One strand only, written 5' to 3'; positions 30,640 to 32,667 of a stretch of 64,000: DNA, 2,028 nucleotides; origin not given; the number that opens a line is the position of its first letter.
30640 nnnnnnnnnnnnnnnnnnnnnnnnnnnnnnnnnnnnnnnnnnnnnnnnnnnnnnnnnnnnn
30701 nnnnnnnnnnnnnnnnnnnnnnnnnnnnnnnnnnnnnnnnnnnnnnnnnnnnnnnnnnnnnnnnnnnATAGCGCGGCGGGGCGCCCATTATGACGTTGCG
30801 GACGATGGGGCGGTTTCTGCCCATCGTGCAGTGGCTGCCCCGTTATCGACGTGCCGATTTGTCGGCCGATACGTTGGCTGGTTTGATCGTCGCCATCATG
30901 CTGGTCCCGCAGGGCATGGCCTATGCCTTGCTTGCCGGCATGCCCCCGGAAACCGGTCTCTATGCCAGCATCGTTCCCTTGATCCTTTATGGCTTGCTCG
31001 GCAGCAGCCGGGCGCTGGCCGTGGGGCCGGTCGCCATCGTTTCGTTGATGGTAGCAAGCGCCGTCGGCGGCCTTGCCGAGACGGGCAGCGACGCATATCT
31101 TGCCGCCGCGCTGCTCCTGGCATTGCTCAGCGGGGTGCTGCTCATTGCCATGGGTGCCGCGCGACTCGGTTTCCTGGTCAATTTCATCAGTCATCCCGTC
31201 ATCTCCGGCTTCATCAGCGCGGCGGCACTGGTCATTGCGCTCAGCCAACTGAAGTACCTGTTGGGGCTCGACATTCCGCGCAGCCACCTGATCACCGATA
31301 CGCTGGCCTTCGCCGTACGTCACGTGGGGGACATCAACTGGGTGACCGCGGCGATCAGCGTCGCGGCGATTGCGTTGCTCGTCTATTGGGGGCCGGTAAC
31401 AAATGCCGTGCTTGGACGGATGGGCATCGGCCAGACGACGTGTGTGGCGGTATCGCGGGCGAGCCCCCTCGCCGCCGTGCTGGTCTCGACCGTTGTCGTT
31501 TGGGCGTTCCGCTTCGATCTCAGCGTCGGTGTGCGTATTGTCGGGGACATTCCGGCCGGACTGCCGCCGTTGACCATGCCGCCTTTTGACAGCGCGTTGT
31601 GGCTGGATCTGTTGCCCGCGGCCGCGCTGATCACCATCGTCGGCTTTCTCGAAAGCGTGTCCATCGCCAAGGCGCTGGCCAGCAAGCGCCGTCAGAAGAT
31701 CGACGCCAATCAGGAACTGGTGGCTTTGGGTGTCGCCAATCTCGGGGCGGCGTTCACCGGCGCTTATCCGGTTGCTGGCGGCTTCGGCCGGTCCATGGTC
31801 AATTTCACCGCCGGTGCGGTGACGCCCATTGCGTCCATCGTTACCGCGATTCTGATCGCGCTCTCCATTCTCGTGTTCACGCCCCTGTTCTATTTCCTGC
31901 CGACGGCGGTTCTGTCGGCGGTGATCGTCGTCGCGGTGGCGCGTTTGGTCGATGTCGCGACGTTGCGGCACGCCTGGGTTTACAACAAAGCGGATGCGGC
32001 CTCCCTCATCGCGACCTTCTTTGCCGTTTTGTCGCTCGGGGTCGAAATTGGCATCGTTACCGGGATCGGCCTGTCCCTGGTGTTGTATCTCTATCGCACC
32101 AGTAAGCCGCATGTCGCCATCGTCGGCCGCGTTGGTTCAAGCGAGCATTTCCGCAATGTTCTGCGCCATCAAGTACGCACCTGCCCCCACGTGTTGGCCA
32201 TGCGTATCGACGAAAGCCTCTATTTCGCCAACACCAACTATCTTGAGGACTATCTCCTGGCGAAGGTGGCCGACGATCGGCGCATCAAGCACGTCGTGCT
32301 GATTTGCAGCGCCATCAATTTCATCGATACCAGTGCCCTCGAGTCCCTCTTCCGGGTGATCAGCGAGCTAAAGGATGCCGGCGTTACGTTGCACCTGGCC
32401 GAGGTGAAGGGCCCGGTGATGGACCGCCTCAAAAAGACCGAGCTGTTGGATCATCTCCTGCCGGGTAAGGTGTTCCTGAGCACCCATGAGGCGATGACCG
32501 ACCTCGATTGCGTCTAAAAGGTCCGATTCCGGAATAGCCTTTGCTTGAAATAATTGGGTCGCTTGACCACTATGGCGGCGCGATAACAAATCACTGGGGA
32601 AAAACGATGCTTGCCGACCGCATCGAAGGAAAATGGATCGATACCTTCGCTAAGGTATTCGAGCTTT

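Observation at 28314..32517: Persulfide-response locus with unusual partners: CDO-like thiol dioxygenase and a SulP permease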

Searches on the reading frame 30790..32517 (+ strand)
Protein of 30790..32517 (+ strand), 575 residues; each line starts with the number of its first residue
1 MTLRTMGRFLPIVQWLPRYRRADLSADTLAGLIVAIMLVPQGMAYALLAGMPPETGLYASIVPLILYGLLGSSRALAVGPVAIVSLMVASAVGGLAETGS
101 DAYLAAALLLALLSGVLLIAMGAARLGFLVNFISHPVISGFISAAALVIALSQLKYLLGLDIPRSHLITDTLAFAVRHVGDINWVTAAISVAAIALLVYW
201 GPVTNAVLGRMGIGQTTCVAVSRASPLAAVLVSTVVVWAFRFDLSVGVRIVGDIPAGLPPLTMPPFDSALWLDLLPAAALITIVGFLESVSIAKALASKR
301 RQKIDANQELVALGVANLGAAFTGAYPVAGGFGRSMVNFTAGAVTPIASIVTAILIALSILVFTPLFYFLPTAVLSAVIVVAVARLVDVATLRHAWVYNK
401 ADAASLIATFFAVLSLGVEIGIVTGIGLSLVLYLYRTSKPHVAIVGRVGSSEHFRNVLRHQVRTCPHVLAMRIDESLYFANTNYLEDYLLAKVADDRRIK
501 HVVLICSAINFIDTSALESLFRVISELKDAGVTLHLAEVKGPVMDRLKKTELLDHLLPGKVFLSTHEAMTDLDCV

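Call 3: search_protein_families(library=pfam, proteins=[window:30790-32517:+])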
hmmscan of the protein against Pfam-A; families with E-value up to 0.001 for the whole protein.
window:30790-32517:+ (575 aa): 2 families
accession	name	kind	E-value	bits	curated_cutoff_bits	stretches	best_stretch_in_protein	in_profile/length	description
PF00916.26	Sulfate_transp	-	1.8e-108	363.1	23.2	1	24-409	1-380/380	Sulfate permease family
PF01740.26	STAS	-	1e-19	70.7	22.6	1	462-568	4-106/106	STAS domain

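Call 4: search_protein_families(library=ncbifam, proteins=[window:30790-32517:+])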
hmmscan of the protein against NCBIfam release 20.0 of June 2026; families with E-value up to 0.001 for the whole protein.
window:30790-32517:+ (575 aa): 4 families
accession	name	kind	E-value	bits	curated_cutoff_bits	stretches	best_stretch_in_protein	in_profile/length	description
TIGR00815.1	sulP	subfamily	9.2e-143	476.7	380.45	1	11-568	1-565/565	sulfate permease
NF008660.1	PRK11660.1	equivalog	2.5e-61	207.7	614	1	15-563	20-556/572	C4-dicarboxylic acid transporter DauA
NF050096.1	BicarbTportBicA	equivalog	5.6e-31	107.7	880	1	23-568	11-539/547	bicarbonate transporter BicA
TIGR00377.1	ant_ant_sig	superfamily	8.2e-07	28.9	53.45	1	461-555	6-99/108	anti-sigma factor antagonist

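Call 28: search_dna_similar(query=window:30790-32517:+, collection=plasmids, mode=protein, max_rows=25)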
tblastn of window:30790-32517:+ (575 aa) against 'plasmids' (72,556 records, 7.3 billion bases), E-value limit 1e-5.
Records with a match: 2184; places in all: 2353; records where one place covers at least 80% of the query: 451.
Best place of each record, by identity: <60% 2184.
By first word of the organism name: Klebsiella 328; Enterobacter 327; Acinetobacter 222; Ralstonia 135; Citrobacter 114; Staphylococcus 100; Escherichia 89; Bacillus 86; Sinorhizobium 85; Pseudomonas 83; and 129 more.
By predicted mobility (MOB-suite, as given by PLSDB): conjugative 1078; non-mobilizable 654; mobilizable 452.
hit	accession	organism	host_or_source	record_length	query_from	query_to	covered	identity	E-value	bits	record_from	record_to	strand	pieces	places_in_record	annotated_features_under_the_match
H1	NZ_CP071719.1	Acaryochloris sp. 'Moss Beach'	culture,intertidal zone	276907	3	574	99%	57.2%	8e-175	556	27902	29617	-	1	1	solute carrier family 26 protein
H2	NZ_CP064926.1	Acaryochloris marina S15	cell culture,surface of Pikea pinnata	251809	3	574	99%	57.2%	1e-174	555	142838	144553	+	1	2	solute carrier family 26 protein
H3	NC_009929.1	Acaryochloris marina MBIC11017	-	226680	3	574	99%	57.0%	4e-175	556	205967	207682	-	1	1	solute carrier family 26 protein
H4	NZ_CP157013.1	Paracoccus marcusii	Halophytes,cell culture,Suaeda maritima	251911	9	572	98%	54.6%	2e-139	454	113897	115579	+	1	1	sulP: sulfate permease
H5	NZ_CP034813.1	Paracoccus sp. Arc7-R13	-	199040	9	572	98%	54.6%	6e-133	435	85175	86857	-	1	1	sulP: sulfate permease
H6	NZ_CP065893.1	Paracoccus marcusii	Cancer pagurus,whole ...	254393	9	572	98%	54.4%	4e-140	456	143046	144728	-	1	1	sulP: sulfate permease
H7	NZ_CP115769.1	Paracoccus sediminicola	cell culture,sediment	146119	1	572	99%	53.5%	2e-151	488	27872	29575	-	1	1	sulP: sulfate permease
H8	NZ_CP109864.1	Paracoccus aminovorans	bacteria,human fecal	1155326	1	572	99%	53.3%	4e-151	488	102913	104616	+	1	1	record has no annotation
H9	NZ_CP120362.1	Chelativorans sp. AA-79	single cell,petroleum contaminated soil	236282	6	572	99%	53.8%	1e-148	480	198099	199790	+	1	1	sulP: sulfate permease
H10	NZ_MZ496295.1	Paracoccus sp. (in: a-proteobacteria)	-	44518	8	572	98%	53.3%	5e-150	484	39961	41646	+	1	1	sulP: sulfate permease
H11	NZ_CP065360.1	Ruegeria sp. SCSIO 43209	Galaxea fascicularis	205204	8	572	98%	53.1%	6e-139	452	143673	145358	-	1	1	sulP: sulfate permease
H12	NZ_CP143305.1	Paracoccus marcusii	Soil sample,soil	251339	9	572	98%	53.2%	4e-127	418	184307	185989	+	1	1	SulP family inorganic anion transporter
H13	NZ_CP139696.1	Limimaricola variabilis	Bacterial Culture,hydrothermal vent ...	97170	1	572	99%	52.1%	3e-148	479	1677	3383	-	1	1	sulP: sulfate permease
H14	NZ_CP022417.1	Pseudosulfitobacter pseudonitzschiae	Skeletonema marinoi strain RO5AC,Cell ...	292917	6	572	99%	52.4%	2e-147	477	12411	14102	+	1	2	sulP: sulfate permease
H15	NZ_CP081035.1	Leisingera aquaemixtae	-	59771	6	573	99%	52.1%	3e-145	471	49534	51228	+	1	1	sulP: sulfate permease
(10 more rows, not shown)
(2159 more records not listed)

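Call 29: find_homologous_proteins(query=window:30790-32517:+, max_evalue=1e-50)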
Query window:30790-32517:+ (575 aa): 7999 proteins with E <= 1e-50 among 8000 candidates; the best 120 are listed.
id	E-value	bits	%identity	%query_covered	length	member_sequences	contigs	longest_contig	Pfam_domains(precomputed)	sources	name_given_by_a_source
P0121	0.0e+0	1193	99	100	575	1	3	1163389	PF01740.27,PF00916.27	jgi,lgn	-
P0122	2.2e-237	807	68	99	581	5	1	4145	PF01740.27,PF00916.27,PF13466.13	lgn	-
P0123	2.3e-237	807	68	98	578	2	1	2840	PF01740.27,PF00916.27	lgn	-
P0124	1.8e-236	804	67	99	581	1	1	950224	PF01740.27,PF00916.27,PF13466.13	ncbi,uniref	ncbi:SulP family inorganic anion transporter [Aestuariibius sp. 2305UL40-4]|uniref:SulP family inorg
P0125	7.0e-236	802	67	99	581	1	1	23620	PF01740.27,PF00916.27,PF13466.13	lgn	-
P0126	1.5e-235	801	66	99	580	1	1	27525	PF01740.27,PF00916.27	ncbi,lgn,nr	ncbi:MAG: solute carrier family 26 protein [Silicimonas sp.]|nr:solute carrier family 26 protein [Si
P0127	2.0e-235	801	67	99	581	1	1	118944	PF01740.27,PF00916.27,PF13466.13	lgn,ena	-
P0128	2.8e-235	800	67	99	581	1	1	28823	PF01740.27,PF00916.27,PF13466.13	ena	-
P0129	3.3e-235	800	67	99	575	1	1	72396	PF01740.27,PF00916.27,PF13466.13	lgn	-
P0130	6.1e-235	799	65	98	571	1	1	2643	PF01740.27,PF00916.27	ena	-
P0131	7.2e-235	799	68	99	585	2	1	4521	PF01740.27,PF00916.27,PF13466.13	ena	-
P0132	7.7e-235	799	67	99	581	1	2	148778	PF01740.27,PF00916.27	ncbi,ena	-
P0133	7.8e-235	799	67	99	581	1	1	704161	PF01740.27,PF00916.27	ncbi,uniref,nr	ncbi:sulfate permease [Cognatiyoonia sp. IB215182]|uniref:SulP family inorganic anion transporter n=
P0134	3.0e-234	797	67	99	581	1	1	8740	PF01740.27,PF00916.27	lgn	-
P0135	4.7e-234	796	67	99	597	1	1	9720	PF01740.27,PF00916.27,PF13466.13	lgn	-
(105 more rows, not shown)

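Call 30: find_encoding_contigs(protein=P0124, flank=7000, max_places=2)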
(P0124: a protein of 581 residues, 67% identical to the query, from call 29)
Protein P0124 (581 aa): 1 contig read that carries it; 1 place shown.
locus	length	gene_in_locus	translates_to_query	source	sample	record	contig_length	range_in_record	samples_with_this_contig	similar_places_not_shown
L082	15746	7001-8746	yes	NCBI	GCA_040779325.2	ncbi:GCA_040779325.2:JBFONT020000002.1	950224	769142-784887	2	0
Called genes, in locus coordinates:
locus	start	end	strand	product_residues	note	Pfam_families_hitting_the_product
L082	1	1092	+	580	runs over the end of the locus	PF00501:AMP-binding, PF13193:AMP-binding_C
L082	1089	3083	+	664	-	PF00676:E1_dh, PF02779:Transket_pyr, PF02780:Transketolase_C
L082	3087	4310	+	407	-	PF00364:Biotin_lipoyl, PF25997:BSH_YhbJ (weak), PF02817:E3_binding, PF00198:2-oxoacid_dh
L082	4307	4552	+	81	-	PF00550:PP-binding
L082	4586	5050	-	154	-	PF20393:Pro_CA_2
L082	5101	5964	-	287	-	PF00753:Lactamase_B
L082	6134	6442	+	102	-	PF12840:HTH_20 (weak), PF01022:HTH_5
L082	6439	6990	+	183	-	PF00581:Rhodanese, PF11127:YgaP-like_TM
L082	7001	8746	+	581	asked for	PF00916:Sulfate_transp, PF01740:STAS, PF13466:STAS_2 (weak)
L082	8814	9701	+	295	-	PF00753:Lactamase_B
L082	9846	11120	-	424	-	PF01266:DAO (faint), PF07992:Pyr_redox_2, PF13454:NAD_binding_9 (faint), PF21706:FCSD_central, PF09242:FCSD-flav_bind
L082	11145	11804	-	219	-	PF00034:Cytochrom_C (weak), PF13442:Cytochrome_CBB3 (faint)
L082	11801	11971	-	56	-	-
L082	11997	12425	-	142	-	-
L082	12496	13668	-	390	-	PF00034:Cytochrom_C, PF13442:Cytochrome_CBB3, PF00034:Cytochrom_C (weak)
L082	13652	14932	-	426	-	PF00174:Oxidored_molyb, PF03404:Mo-co_dimer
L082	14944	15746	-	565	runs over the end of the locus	PF00149:Metallophos (faint), PF02872:5_nucleotid_C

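Call 31: find_encoding_contigs(protein=P0133, flank=7000, max_places=2)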
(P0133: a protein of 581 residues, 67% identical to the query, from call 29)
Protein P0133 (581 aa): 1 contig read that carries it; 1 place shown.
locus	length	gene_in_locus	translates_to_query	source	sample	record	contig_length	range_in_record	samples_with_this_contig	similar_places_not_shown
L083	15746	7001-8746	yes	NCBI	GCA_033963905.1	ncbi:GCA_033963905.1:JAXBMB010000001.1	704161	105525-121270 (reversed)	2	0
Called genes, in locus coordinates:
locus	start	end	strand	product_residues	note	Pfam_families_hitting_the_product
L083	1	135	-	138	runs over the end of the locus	PF13501:SoxY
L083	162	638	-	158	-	PF00034:Cytochrom_C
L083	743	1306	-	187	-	PF13899:Thioredoxin_7, PF13098:Thioredoxin_2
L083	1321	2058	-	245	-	PF02683:DsbD_TM, PF13386:DsbD_2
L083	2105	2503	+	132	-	-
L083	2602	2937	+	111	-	PF01022:HTH_5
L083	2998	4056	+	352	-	PF04143:Sulf_transp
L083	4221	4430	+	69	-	-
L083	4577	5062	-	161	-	PF20393:Pro_CA_2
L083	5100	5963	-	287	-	PF00753:Lactamase_B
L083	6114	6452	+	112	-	PF12840:HTH_20 (weak), PF01022:HTH_5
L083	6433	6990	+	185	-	PF00581:Rhodanese, PF11127:YgaP-like_TM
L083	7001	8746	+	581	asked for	PF00916:Sulfate_transp, PF01740:STAS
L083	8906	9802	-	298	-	PF00126:HTH_1, PF03466:LysR_substrate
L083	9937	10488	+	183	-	PF02627:CMD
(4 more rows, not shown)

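Call 32: get_annotated_region(hit=H4, flank=6000)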
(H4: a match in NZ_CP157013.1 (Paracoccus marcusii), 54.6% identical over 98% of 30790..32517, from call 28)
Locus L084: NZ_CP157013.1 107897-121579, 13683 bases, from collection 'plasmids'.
description: Paracoccus marcusii strain HNIBRBA1908 plasmid unnamed2, complete sequence
organism: Paracoccus marcusii (NCBI taxid 59779)
taxonomy: Bacteria; Pseudomonadota; Alphaproteobacteria; Rhodobacterales; Paracoccaceae; Paracoccus; Paracoccus marcusii
host: -; source: Halophytes,cell culture,Suaeda maritima; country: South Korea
typing (MOB-suite, as given by PLSDB): non-mobilizable; replicon rep_cluster_229
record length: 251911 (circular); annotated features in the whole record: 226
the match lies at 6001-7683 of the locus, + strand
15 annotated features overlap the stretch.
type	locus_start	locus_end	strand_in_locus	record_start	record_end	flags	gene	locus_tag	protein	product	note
CDS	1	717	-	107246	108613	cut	chrA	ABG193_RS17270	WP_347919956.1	chromate efflux transporter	GO:0015703 - chromate transport [Evidence IEA]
CDS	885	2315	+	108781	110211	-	-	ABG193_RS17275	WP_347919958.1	fused MFS/spermidine synthase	-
CDS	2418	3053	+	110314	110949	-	-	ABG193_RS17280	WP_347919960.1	Crp/Fnr family transcriptional regulator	GO:0006355 - regulation of DNA-templated transcription [Evidence IEA]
CDS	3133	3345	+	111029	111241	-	-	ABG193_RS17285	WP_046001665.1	DUF2892 domain-containing protein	-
CDS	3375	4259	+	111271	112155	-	-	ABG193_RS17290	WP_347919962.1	MBL fold metallo-hydrolase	-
CDS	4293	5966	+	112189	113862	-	-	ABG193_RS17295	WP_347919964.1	TIGR01244 family sulfur transferase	-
CDS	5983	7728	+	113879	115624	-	sulP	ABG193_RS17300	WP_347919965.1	sulfate permease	GO:0008272 - sulfate transport [Evidence IEA]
CDS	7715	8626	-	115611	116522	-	-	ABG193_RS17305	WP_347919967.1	MBL fold metallo-hydrolase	-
CDS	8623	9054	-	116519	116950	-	-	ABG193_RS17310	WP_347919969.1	DUF6691 family protein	-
CDS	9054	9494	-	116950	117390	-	-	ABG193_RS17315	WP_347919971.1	YeeE/YedE family protein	-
CDS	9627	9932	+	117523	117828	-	-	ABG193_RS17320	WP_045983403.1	metalloregulator ArsR/SmtB family transcription factor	GO:0006355 - regulation of DNA-templated transcription [Evidence IEA]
CDS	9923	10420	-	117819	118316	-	-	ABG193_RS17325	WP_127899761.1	lactoylglutathione lyase family protein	-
CDS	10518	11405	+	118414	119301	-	-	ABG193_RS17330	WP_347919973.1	LysR family transcriptional regulator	GO:0006355 - regulation of DNA-templated transcription [Evidence IEA]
CDS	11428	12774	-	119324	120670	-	-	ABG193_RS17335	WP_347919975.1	amidohydrolase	-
CDS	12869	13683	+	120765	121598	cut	-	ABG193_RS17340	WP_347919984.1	LysR family transcriptional regulator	GO:0006355 - regulation of DNA-templated transcription [Evidence IEA]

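Call 33: get_annotated_region(hit=H9, flank=6000)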
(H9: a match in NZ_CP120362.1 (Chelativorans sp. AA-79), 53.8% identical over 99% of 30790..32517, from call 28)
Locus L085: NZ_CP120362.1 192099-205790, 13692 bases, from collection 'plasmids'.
description: Chelativorans sp. AA-79 plasmid unnamed1, complete sequence
organism: Chelativorans sp. AA-79 (NCBI taxid 3028735)
taxonomy: Bacteria; Pseudomonadota; Alphaproteobacteria; Hyphomicrobiales; Phyllobacteriaceae; Chelativorans; Chelativorans sp. AA-79
host: -; source: single cell,petroleum contaminated soil; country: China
typing (MOB-suite, as given by PLSDB): non-mobilizable; mating-pair formation MPF_T
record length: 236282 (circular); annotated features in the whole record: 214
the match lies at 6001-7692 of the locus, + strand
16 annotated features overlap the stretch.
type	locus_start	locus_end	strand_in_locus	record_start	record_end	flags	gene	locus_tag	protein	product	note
CDS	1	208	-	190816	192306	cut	-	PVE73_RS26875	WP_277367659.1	multicopper oxidase domain-containing protein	-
CDS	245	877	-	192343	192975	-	-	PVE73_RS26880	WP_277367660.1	peroxiredoxin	GO:0098869 - cellular oxidant detoxification [Evidence IEA]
CDS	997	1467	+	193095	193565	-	-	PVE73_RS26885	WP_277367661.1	Rrf2 family transcriptional regulator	-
CDS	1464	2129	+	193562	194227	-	-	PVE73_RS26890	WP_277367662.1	Crp/Fnr family transcriptional regulator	GO:0006355 - regulation of DNA-templated transcription [Evidence IEA]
CDS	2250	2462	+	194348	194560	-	-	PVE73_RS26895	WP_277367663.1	DUF2892 domain-containing protein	-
CDS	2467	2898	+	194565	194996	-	-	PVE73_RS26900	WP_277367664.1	YeeE/YedE thiosulfate transporter family protein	-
CDS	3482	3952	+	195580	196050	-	-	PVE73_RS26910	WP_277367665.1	Dps family protein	-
CDS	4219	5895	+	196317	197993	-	-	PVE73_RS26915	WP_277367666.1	bifunctional protein tyrosine phosphatase family protein/NAD(P)/FAD-dependent oxidoreductase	-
CDS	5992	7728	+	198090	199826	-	sulP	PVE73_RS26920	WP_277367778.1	sulfate permease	GO:0008272 - sulfate transport [Evidence IEA]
CDS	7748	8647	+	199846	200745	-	-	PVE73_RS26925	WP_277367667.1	MBL fold metallo-hydrolase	-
CDS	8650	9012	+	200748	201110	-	-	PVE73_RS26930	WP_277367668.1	rhodanese-like domain-containing protein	-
CDS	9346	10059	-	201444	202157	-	-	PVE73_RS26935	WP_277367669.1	ABC transporter permease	-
CDS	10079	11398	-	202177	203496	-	-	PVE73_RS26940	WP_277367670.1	MFS transporter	GO:0055085 - transmembrane transport [Evidence IEA]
CDS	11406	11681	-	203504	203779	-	-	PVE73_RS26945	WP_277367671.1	metal-sensing transcriptional repressor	-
CDS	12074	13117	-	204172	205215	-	-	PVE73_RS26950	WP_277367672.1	IS110 family transposase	-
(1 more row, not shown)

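Call 67: search_protein_families(library=pfam, proteins=[L082:4586-5050:-], max_evalue=0.00001)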
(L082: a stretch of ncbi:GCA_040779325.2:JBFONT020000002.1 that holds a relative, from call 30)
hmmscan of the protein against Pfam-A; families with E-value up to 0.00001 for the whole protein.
L082:4586-5050:- (154 aa): 1 family
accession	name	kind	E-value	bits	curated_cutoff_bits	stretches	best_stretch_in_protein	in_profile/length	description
PF20393.3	Pro_CA_2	-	6.8e-09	36.4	30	1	21-100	5-83/125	Putative carbonic anhydrase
